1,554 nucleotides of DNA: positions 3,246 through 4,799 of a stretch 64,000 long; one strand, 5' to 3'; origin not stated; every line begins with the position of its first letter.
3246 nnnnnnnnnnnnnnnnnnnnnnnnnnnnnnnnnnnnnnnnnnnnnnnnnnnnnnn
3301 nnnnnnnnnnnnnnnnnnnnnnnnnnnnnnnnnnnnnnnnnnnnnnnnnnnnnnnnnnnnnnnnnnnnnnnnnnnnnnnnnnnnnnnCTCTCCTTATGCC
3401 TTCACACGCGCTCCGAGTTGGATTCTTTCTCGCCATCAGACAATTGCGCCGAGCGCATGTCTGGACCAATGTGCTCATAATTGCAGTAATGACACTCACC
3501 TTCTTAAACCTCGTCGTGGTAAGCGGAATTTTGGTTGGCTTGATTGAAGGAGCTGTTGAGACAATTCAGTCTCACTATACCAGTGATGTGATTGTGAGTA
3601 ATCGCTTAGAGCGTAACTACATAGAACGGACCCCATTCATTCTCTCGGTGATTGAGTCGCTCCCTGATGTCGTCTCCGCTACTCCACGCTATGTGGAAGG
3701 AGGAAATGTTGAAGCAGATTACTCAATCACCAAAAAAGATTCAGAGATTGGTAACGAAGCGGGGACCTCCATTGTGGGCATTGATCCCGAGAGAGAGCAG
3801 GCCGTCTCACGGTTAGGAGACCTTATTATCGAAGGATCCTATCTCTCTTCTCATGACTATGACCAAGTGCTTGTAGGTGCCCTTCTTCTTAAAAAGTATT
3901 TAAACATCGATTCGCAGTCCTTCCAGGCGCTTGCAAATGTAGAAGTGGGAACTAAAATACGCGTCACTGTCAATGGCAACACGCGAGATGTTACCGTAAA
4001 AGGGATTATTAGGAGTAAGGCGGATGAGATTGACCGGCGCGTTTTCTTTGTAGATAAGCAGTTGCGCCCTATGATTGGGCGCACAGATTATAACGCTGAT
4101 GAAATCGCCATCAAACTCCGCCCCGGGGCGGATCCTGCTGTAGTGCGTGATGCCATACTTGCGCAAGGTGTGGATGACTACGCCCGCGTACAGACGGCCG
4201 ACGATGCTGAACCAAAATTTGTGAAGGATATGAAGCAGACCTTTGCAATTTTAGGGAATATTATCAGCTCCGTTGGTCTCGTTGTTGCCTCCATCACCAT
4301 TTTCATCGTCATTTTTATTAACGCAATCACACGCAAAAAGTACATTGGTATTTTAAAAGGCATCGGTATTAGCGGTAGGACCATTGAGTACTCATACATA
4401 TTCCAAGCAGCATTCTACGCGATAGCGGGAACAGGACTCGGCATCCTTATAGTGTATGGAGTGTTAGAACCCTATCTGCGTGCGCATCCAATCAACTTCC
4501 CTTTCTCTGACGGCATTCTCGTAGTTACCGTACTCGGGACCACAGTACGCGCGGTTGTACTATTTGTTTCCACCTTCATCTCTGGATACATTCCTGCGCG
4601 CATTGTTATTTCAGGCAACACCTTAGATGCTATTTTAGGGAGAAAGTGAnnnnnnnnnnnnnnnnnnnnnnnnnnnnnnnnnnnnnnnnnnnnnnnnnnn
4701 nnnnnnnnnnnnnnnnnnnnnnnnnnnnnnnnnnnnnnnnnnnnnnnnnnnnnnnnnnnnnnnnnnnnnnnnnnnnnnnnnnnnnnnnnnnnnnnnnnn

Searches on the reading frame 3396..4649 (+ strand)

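Call 89: search_protein_families(library=pfam, proteins=[window:3396-4649:+], max_evalue=0.00001)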
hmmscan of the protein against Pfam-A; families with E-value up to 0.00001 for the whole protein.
window:3396-4649:+ (417 aa): 2 families
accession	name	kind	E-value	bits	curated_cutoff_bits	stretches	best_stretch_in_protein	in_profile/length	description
PF12704.14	MacB_PCD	-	2.1e-10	41.7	27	1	46-255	18-205/207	MacB-like periplasmic core domain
PF02687.27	FtsX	-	3.4e-08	34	25.5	1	288-404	1-115/120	FtsX-like permease C-terminal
